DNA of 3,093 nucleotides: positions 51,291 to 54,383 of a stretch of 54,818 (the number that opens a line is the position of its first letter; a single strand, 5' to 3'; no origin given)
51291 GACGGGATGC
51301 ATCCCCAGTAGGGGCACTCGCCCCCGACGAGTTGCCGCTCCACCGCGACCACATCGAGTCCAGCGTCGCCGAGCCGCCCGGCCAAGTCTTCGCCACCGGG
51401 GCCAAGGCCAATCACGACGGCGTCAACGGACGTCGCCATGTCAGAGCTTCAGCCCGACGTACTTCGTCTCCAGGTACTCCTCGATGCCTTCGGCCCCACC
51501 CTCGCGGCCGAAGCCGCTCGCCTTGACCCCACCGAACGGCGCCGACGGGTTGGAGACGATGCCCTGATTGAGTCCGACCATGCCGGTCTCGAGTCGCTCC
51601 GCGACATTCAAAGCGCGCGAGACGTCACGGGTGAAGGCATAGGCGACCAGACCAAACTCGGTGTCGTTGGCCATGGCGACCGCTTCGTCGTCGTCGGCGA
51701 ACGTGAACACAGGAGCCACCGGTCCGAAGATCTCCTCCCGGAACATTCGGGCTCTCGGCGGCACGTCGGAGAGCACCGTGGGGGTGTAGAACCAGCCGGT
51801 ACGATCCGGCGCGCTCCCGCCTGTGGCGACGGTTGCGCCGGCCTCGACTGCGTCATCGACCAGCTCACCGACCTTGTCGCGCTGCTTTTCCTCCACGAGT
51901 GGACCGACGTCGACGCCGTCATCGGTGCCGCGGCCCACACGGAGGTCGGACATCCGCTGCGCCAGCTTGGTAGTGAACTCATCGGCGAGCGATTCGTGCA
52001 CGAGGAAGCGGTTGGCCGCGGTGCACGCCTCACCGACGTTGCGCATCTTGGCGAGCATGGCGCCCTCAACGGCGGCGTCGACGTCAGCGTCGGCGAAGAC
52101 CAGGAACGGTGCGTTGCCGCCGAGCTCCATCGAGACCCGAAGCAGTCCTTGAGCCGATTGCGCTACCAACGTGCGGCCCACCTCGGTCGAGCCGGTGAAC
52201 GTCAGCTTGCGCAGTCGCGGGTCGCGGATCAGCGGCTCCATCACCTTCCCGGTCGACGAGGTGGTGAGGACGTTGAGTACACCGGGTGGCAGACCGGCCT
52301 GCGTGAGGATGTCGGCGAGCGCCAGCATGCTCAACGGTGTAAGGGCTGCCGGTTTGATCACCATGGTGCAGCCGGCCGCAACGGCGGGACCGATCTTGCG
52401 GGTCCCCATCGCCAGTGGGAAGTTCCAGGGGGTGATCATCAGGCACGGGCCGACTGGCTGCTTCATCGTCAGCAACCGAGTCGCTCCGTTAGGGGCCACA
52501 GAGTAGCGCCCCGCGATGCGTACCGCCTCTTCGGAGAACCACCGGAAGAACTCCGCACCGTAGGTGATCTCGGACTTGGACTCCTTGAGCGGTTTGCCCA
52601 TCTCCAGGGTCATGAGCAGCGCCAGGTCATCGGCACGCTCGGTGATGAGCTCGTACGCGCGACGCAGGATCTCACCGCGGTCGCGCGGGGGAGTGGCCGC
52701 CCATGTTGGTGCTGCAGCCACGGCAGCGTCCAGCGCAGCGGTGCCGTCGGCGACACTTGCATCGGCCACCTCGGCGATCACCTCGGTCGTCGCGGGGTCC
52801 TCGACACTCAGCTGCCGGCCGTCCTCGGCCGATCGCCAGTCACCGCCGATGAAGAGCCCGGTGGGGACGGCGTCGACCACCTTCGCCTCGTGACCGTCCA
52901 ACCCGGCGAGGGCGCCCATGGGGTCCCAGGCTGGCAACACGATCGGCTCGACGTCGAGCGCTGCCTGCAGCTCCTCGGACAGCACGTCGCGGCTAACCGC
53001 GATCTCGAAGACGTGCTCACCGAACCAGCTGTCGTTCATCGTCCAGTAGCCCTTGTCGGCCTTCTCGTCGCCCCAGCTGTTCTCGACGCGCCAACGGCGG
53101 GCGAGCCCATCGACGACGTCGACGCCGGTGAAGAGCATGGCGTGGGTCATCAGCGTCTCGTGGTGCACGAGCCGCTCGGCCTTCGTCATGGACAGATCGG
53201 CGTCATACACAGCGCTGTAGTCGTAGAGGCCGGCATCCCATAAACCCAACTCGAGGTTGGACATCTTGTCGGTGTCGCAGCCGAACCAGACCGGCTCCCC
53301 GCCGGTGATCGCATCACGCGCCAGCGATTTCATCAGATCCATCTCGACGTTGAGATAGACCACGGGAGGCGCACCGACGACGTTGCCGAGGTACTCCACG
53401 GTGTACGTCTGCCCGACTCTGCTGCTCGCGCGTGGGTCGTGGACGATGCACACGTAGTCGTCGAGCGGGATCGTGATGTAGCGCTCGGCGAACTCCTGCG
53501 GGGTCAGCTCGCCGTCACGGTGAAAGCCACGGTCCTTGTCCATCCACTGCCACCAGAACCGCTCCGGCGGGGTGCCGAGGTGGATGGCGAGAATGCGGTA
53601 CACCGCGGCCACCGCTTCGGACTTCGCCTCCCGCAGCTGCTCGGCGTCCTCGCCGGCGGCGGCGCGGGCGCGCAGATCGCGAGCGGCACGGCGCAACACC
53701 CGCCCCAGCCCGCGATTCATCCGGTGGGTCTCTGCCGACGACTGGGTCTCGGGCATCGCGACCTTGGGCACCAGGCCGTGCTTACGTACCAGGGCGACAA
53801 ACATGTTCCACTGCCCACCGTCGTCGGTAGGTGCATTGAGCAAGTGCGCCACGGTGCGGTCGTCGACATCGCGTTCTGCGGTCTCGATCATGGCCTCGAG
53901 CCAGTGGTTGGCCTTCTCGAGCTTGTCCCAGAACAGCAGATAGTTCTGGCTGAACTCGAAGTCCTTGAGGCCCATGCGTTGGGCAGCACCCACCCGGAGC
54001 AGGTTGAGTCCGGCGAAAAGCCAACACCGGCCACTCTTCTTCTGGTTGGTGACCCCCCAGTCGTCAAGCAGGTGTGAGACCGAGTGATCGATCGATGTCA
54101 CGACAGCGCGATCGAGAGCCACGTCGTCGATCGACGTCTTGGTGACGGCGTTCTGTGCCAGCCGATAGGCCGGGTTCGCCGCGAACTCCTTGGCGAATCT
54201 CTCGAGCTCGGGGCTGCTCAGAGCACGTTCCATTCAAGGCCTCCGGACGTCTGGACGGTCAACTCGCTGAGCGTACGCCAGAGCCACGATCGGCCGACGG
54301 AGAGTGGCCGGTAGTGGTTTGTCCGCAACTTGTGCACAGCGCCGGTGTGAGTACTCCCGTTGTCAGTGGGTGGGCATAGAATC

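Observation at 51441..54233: Aminopeptidase C and succinate-semialdehyde dehydrogenase encoded as one 930-codon ORF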

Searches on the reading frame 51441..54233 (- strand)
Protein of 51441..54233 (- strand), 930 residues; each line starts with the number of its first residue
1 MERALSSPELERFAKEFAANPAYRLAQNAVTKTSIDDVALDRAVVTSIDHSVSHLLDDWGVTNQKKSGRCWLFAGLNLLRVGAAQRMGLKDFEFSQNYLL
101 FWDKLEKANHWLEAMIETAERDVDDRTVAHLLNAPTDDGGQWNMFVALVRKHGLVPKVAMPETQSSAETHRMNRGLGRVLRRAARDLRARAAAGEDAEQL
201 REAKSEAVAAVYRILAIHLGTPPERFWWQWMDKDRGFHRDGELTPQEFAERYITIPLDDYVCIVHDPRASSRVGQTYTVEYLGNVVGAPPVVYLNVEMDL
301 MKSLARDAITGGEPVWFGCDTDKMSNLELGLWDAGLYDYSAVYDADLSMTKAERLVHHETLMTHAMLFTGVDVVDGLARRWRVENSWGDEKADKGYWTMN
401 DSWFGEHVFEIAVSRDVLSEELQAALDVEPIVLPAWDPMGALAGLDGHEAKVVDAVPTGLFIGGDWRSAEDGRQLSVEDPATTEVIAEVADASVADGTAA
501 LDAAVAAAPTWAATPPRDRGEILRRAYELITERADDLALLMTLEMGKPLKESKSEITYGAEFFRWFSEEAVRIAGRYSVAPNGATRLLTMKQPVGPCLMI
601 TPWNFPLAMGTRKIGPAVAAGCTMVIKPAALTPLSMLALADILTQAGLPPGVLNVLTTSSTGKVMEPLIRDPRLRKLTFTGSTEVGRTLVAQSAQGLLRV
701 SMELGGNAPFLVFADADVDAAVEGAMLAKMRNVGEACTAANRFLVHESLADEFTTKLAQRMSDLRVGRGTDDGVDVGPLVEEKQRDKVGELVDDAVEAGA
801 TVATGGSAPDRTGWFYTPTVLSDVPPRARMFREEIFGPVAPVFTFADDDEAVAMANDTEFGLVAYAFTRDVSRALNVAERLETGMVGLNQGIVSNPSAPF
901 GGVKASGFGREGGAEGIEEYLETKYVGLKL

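Call 4: search_protein_families(library=pfam, proteins=[window:51441-54233:-])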
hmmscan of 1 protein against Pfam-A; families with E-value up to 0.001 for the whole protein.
window:51441-54233:- (930 aa): 2 families
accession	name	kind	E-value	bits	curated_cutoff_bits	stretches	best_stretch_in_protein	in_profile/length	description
PF00171.27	Aldedh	-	6.1e-166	553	23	1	466-926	1-461/461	Aldehyde dehydrogenase family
PF03051.21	Peptidase_C1_2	-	6e-162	539.8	22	1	5-440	2-438/438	Peptidase C1-like family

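Call 5: search_protein_families(library=ncbifam, proteins=[window:51441-54233:-])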
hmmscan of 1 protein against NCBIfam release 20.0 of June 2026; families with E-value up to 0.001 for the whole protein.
window:51441-54233:- (930 aa): 44 families (the best 25 are shown)
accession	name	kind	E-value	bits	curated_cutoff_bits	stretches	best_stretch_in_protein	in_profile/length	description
TIGR01780.1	SSADH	subfamily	2.8e-176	586.8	646.35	1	477-924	1-448/448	succinate-semialdehyde dehydrogenase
NF008415.0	PRK11241.1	equivalog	1.5e-169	564.7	828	1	461-928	14-480/482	NADP-dependent succinate-semialdehyde dehydrogenase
NF010000.0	PRK13473.1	subfamily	4.1e-127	424.7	615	1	460-927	5-471/475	aminobutyraldehyde dehydrogenase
TIGR01804.1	BADH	equivalog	6.6e-125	417.2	668.6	1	461-924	1-467/467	betaine-aldehyde dehydrogenase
TIGR02299.1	HpaE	equivalog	2.2e-123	412.4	638.35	1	460-928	3-476/488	5-carboxymethyl-2-hydroxymuconate semialdehyde dehydrogenase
NF009725.0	PRK13252.1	equivalog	4.8e-122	407.9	593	1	459-928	8-479/488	betaine-aldehyde dehydrogenase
NF006915.0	PRK09406.1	equivalog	1e-118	397.1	730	1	479-926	7-454/457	NADP-dependent succinic semialdehyde dehydrogenase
NF045735.1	PaDhStyDPseudo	equivalog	9.6e-118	393.9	850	1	457-927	2-480/483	phenylacetaldehyde dehydrogenase StyD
NF006916.0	PRK09407.1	equivalog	7.7e-116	387.7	521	1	469-926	30-490/526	succinic semialdehyde dehydrogenase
NF045736.1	PaDhStyDRhodo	equivalog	1.4e-113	380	800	1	457-927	2-476/479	phenylacetaldehyde dehydrogenase StyD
NF052305.1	DioxValDhHalo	equivalog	1.5e-109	367.1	750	1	461-926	8-479/483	2,5-dioxovalerate dehydrogenase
NF007497.0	PRK10090.1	equivalog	4e-105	352.3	500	1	460-928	9-477/480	aldehyde dehydrogenase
TIGR03216.1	OH_muco_semi_DH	equivalog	5.6e-104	348.4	693.25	1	461-929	4-480/481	2-hydroxymuconic semialdehyde dehydrogenase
NF040648.1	lactal_redase_Meth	equivalog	1.7e-102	343.8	650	1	460-927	1-461/463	lactaldehyde dehydrogenase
NF042993.1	AlphKGSA_gudD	equivalog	2.1e-101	340.1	770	1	461-927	7-479/481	alpha-ketoglutaric semialdehyde dehydrogenase GucD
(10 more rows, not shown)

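Call 6: find_homologous_proteins(query=window:51441-54233:-, region=380-520)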
Query window:51441-54233:-, residues 380-520 (141 aa): 40 proteins with E <= 0.001 among 5185 candidates.
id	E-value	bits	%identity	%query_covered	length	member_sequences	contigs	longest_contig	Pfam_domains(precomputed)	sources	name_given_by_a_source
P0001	8.4e-85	300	100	100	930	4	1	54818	PF00171.28,PF03051.22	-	-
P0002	2.3e-69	250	82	100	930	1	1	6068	PF00171.28,PF03051.22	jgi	-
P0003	4.5e-68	246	84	100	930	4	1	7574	PF00171.28,PF03051.22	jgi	-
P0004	6.8e-67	242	82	100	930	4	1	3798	PF00171.28,PF03051.22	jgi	-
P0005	2.5e-64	234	79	99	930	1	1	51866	PF00171.28,PF03051.22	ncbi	-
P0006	1.6e-22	98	73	47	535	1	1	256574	PF03051.22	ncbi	-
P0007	7.2e-22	96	67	58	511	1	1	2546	PF00171.28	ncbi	-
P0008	1.2e-20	92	72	45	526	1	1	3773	PF03051.22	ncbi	-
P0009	3.9e-19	87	69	45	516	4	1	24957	PF03051.22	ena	-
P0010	6.8e-19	86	66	45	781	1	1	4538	PF13632.13,PF00112.30,PF03051.22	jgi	jgi:bleomycin hydrolase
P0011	1.7e-18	85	68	45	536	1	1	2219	PF03051.22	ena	-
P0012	2.1e-18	85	64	54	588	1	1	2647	PF00171.28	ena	-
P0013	7.9e-18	83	67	52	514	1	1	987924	PF00171.28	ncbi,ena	-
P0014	8.8e-18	83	68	45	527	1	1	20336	PF03051.22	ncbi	-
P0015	1.7e-17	82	64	52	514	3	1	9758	PF00171.28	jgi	jgi:succinate-semialdehyde dehydrogenase/glutarate-semialdehyde dehydrogenase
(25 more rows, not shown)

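Call 14: find_encoding_contigs(protein=P0003, flank=5000, max_places=3)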
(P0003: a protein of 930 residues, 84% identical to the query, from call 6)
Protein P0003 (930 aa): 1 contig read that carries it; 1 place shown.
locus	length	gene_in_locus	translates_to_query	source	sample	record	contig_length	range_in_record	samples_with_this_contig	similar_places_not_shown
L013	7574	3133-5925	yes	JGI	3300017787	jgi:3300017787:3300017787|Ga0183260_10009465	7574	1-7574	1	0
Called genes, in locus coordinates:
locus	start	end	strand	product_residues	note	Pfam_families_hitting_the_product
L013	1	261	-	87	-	?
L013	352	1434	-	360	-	PF02720:DUF222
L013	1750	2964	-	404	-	-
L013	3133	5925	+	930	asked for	PF03051:Peptidase_C1_2, PF00171:Aldedh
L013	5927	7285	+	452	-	PF07992:Pyr_redox_2, PF13738:Pyr_redox_3 (faint), PF00070:Pyr_redox, PF02852:Pyr_redox_dim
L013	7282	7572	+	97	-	?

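Call 15: find_encoding_contigs(protein=P0002, flank=5000, max_places=3)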
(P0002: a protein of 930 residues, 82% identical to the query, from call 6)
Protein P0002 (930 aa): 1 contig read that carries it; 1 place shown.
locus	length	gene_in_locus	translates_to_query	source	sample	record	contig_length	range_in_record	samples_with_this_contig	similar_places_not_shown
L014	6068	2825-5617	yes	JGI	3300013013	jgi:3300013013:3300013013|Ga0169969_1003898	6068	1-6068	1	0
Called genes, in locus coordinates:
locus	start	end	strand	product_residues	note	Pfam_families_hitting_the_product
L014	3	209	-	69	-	?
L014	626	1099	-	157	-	PF19843:DUF6318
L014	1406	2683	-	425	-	-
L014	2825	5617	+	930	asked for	PF03051:Peptidase_C1_2, PF00171:Aldedh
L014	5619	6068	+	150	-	?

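Call 16: find_encoding_contigs(protein=P0004, flank=5000, max_places=3)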
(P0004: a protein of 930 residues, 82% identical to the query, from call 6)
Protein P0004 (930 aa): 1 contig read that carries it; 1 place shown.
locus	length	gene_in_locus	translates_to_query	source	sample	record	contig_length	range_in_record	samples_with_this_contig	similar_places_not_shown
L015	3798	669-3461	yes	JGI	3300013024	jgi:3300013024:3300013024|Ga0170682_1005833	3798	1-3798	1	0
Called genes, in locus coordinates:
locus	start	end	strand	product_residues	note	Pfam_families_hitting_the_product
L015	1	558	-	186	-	?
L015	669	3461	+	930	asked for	PF03051:Peptidase_C1_2, PF00171:Aldedh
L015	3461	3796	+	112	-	?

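Call 38: find_homologous_proteins(query=window:51441-54233:-, region=1-442, max_evalue=1e-20)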
Query window:51441-54233:-, residues 1-442 (442 aa): 222 proteins with E <= 1e-20 among 8000 candidates; the best 120 are listed.
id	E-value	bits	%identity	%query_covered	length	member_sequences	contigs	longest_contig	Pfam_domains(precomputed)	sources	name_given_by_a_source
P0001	0.0e+0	1015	100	100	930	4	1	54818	PF00171.28,PF03051.22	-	-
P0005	6.6e-255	864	83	100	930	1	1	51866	PF00171.28,PF03051.22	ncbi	-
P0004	5.4e-254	861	82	100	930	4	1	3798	PF00171.28,PF03051.22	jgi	-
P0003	1.6e-252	856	82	100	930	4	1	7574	PF00171.28,PF03051.22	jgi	-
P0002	1.3e-248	843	81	100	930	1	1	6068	PF00171.28,PF03051.22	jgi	-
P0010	2.1e-192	658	64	100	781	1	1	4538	PF13632.13,PF00112.30,PF03051.22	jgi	jgi:bleomycin hydrolase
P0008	5.2e-186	637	60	99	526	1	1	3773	PF03051.22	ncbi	-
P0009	6.3e-185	633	59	99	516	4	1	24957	PF03051.22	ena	-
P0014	1.2e-182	626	57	99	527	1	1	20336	PF03051.22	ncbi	-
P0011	2.5e-181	622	56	99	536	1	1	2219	PF03051.22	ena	-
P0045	4.6e-177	608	56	99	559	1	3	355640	PF03051.22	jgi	jgi:bleomycin hydrolase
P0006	8.0e-175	600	62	99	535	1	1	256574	PF03051.22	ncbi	-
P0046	4.1e-174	598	39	99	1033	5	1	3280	PF00112.30,PF03051.22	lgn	-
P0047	3.0e-173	595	65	57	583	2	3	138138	PF03051.22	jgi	jgi:bleomycin hydrolase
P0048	1.2e-169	583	38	95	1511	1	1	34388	PF00112.30,PF13621.13,PF02373.29,PF03051.22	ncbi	ncbi:hypothetical protein JCM11641_006501 [Rhodosporidiobolus odoratus]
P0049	3.9e-162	558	40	99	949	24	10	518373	PF00112.30,PF03051.22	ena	-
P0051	1.6e-159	550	40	99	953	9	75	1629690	PF00112.30,PF03051.22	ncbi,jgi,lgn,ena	jgi:bleomycin hydrolase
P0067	1.6e-123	431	43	100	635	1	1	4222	PF00112.30,PF03051.22,PF22547.3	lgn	-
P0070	6.8e-119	416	45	100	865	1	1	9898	PF00756.27,PF03051.22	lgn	-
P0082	2.1e-112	394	44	99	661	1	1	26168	PF00112.30,PF03051.22,PF00793.27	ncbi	-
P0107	3.2e-106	374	43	96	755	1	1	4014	PF00112.30,PF00912.29,PF03051.22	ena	-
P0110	3.3e-105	371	39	99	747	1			PF03051.22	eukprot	eukprot:g75878.t1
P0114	3.0e-102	361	48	52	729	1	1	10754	PF03051.22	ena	-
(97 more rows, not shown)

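Call 39: search_protein_families(library=pfam, proteins=[P0010, P0046, P0049, P0051, P0067, P0070, P0082, P0107, P0114, P0110], max_evalue=0.00001)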
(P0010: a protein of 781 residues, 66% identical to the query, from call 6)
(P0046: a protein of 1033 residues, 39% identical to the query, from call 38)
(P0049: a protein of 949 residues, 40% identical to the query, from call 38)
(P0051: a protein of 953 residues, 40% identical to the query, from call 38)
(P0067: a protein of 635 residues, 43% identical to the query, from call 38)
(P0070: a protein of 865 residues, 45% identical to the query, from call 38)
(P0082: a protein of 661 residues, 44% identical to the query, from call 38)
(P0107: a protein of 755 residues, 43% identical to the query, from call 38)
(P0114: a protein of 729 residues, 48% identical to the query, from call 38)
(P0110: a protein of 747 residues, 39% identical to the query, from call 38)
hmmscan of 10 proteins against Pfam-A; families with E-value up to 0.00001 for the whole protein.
P0010 (781 aa): 2 families
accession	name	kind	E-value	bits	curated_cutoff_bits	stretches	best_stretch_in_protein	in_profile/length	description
PF03051.21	Peptidase_C1_2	-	1.1e-162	542.3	22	1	344-777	2-438/438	Peptidase C1-like family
PF13632.12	Glyco_trans_2_3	-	8.1e-15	55.6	27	1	28-231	2-187/198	Glycosyl transferase family group 2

P0046 (1033 aa): 2 families
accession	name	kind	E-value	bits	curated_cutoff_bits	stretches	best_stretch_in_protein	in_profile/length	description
PF03051.21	Peptidase_C1_2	-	5.3e-286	948.7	22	3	7-454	2-438/438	Peptidase C1-like family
PF00112.29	Peptidase_C1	-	4.3e-09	37.2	20.7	0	942-981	164-201/220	Papain family cysteine protease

P0049 (949 aa): 2 families
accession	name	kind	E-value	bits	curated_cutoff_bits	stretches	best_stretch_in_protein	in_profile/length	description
PF03051.21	Peptidase_C1_2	-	9.8e-277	918.1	22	3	8-446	3-438/438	Peptidase C1-like family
PF00112.29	Peptidase_C1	-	1.5e-11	45.3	20.7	0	364-404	164-202/220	Papain family cysteine protease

P0051 (953 aa): 2 families
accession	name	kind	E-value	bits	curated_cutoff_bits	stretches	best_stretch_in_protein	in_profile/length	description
PF03051.21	Peptidase_C1_2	-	1.3e-280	930.9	22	3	7-446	2-438/438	Peptidase C1-like family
PF00112.29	Peptidase_C1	-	1.4e-11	45.3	20.7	0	860-907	160-205/220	Papain family cysteine protease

P0067 (635 aa): 3 families
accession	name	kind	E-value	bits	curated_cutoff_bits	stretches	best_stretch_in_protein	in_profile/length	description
PF03051.21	Peptidase_C1_2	-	1.4e-182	607.8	22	1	195-631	2-438/438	Peptidase C1-like family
PF22547.2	2H-SAK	-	8.6e-10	39.4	27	1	51-162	2-118/124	Swiss Army Knife, 2H phosphoesterase domain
PF00112.29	Peptidase_C1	-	7e-07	30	20.7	0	551-592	164-204/220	Papain family cysteine protease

P0070 (865 aa): 2 families
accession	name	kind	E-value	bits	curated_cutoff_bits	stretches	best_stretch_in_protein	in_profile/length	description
PF03051.21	Peptidase_C1_2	-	2e-182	607.4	22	1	10-446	2-438/438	Peptidase C1-like family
PF00756.26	Esterase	-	1.2e-16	61.7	22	1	629-802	9-154/251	Putative esterase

P0082 (661 aa): 3 families
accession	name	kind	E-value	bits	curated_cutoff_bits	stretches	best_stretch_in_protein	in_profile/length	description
PF03051.21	Peptidase_C1_2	-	1.4e-136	456.3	22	1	13-448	2-438/438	Peptidase C1-like family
PF00793.26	DAHP_synth_1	-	1.3e-10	41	25.5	1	605-659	9-64/270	DAHP synthetase I family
PF00112.29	Peptidase_C1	-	4.4e-07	30.6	20.7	0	365-410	163-205/220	Papain family cysteine protease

P0107 (755 aa): 3 families
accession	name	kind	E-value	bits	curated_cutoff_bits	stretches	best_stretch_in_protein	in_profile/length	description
PF03051.21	Peptidase_C1_2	-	2e-207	689.7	22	1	326-750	14-438/438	Peptidase C1-like family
PF00912.28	Transgly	-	1.3e-63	214.1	27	1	101-277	2-177/178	Transglycosylase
PF00112.29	Peptidase_C1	-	1.5e-06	28.9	20.7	0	668-709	163-202/220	Papain family cysteine protease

P0114 (729 aa): 1 family
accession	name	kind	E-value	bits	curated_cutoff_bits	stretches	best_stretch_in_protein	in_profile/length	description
PF03051.21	Peptidase_C1_2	-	5.1e-129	431.3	22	2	6-242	2-229/438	Peptidase C1-like family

P0110 (747 aa): 1 family
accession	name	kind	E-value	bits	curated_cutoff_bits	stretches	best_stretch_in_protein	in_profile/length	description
PF03051.21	Peptidase_C1_2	-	2.6e-174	580.6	22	2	52-425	2-375/438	Peptidase C1-like family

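Call 50: list_cluster_members(proteins=[P0005, P0051, P0049, P0008, P0046])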
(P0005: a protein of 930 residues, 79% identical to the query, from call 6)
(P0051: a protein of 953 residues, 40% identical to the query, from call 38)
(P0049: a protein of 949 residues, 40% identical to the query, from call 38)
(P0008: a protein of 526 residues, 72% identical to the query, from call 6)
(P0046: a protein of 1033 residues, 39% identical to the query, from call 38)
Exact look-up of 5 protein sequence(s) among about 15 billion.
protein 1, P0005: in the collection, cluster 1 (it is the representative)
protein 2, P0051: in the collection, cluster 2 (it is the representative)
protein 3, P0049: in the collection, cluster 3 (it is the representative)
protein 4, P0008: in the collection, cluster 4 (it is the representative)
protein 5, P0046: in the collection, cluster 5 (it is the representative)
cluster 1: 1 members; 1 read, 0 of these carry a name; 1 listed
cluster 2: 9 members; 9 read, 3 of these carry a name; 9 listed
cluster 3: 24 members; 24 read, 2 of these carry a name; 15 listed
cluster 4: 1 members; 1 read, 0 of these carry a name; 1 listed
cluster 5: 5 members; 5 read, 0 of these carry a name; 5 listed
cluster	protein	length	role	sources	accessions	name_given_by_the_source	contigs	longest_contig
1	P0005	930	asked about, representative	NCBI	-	-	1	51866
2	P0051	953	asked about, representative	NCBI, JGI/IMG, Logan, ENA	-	bleomycin hydrolase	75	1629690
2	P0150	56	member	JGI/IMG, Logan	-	hypothetical protein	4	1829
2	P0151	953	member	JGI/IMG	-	bleomycin hydrolase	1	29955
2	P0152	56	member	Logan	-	-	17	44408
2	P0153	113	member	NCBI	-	-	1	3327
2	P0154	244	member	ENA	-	-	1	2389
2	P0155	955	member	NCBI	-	-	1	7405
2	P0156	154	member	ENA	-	-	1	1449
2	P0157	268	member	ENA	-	-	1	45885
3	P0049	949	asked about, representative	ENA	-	-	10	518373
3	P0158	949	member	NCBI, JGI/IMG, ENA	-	bleomycin hydrolase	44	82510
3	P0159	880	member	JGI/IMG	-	bleomycin hydrolase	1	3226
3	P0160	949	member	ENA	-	-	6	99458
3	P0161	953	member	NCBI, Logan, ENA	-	-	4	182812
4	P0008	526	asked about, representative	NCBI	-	-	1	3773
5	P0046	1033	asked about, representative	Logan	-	-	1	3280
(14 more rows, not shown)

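Call 74: find_encoding_contigs(protein=P0051, flank=1500, max_places=3)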
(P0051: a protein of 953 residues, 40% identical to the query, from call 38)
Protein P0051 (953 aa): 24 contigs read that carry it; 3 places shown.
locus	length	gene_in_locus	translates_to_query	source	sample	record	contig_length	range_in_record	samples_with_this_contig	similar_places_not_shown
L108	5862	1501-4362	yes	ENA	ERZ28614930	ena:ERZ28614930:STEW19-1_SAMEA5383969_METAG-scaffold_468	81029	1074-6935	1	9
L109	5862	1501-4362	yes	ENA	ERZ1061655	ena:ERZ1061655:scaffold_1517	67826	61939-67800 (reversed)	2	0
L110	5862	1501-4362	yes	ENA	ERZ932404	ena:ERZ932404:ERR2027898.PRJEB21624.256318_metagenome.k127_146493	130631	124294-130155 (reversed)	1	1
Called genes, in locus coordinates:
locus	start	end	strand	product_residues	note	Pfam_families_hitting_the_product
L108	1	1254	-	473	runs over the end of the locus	PF01743:PolyA_pol, PF12627:PolyA_pol_RNAbd (weak), PF01966:HD (weak), PF13735:tRNA_NucTran2_2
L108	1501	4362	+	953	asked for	PF03051:Peptidase_C1_2, PF00112:Peptidase_C1 (faint), PF03051:Peptidase_C1_2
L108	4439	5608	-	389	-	PF00069:Pkinase, PF07714:PK_Tyr_Ser-Thr (weak), PF17283:Zn_ribbon_SprT (faint), PF04810:zf-Sec23_Sec24 (faint)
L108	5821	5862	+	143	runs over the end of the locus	-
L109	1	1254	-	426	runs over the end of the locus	?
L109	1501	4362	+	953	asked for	PF03051:Peptidase_C1_2, PF00112:Peptidase_C1 (faint), PF03051:Peptidase_C1_2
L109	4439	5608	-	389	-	PF00069:Pkinase, PF07714:PK_Tyr_Ser-Thr (weak), PF17283:Zn_ribbon_SprT (faint), PF04810:zf-Sec23_Sec24 (faint)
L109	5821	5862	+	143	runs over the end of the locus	-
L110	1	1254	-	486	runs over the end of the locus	PF01743:PolyA_pol, PF12627:PolyA_pol_RNAbd (weak), PF01966:HD (weak), PF13735:tRNA_NucTran2_2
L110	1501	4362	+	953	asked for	PF03051:Peptidase_C1_2, PF00112:Peptidase_C1 (faint), PF03051:Peptidase_C1_2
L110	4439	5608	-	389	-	PF00069:Pkinase, PF07714:PK_Tyr_Ser-Thr (weak), PF17283:Zn_ribbon_SprT (faint), PF04810:zf-Sec23_Sec24 (faint)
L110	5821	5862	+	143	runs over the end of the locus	-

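Call 75: predict_structure(alignment_id=A5)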
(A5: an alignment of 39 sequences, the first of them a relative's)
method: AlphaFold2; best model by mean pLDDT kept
length: 930 residues; sequences in the alignment: 39
mean_pLDDT: 79.9   pTM: 0.53
mean pLDDT of the five models: 79.9, 79.7, 78.2, 75.7, 75.2
residues with pLDDT >= 90: 348; 70-90: 371; 50-70: 129; < 50: 82
segments of 3 or more residues with pLDDT < 50: 1-4, 28-30, 49-61, 325-339, 341-345, 438-446, 733-738, 891-912
pLDDT, mean of each block of 10 residues (from residue 1): 54 68 50 60 57 33 65 89 87 85 91 91 81 79 88 88 63 87 94 95 94 85 89 89 94 88 84 83 69 92 95 89 46 42 54 70 83 88 74 71 88 94 91 63 54 90 95 89 87 96 97 92 97 93 87 83 88 70 76 91 80 92 94 94 97 95 90 86 65 74 64 92 81 49 92 96 88 80 82 93 85 75 92 82 94 80 75 84 65 31 31 72 77
secondary structure, 60 per line:
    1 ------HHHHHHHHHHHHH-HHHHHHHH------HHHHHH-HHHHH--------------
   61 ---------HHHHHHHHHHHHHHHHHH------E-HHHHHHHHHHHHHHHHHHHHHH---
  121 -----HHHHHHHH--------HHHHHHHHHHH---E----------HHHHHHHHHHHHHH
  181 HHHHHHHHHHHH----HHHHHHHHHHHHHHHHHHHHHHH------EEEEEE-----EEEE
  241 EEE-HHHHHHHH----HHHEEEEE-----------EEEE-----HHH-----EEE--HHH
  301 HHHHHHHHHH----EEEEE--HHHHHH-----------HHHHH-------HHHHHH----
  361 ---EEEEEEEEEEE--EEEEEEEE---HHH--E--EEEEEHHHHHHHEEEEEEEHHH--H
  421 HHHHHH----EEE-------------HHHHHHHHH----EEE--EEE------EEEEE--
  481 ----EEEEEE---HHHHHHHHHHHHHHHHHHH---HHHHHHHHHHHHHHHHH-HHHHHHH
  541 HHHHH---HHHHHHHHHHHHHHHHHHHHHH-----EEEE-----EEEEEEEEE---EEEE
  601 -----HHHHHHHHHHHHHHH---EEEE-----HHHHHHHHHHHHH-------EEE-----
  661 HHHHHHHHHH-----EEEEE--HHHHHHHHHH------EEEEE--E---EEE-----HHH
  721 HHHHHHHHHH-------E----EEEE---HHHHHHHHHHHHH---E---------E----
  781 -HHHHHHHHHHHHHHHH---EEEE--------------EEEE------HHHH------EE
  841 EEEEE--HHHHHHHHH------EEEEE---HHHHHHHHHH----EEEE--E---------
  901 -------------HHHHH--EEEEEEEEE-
elements in order (helices of 4 or more, strands of 3 or more residues): H7-19 H21-28 H35-40 H42-46 H70-87 H96-117 H126-133 H142-152 H167-192 H197-219 E226-231 E237-243 H245-252 E260-264 E276-279 E293-295 H298-310 E315-319 H322-327 H339-343 H351-356 E364-374 E377-384 E396-400 H401-407 E408-414 H420-426 E431-433 H447-455 E460-462 E465-467 E474-478 E485-490 H494-512 H516-532 H534-545 H549-570 E576-579 E585-593 E597-600 H606-620 E624-627 H633-645 E653-655 H661-670 E676-680 H683-692 E699-703 E710-712 H718-730 E743-746 H750-762 H782-797 E801-804 E819-822 H829-832 E839-845 H848-856 E863-867 H871-880 E885-888 H914-918 E921-929
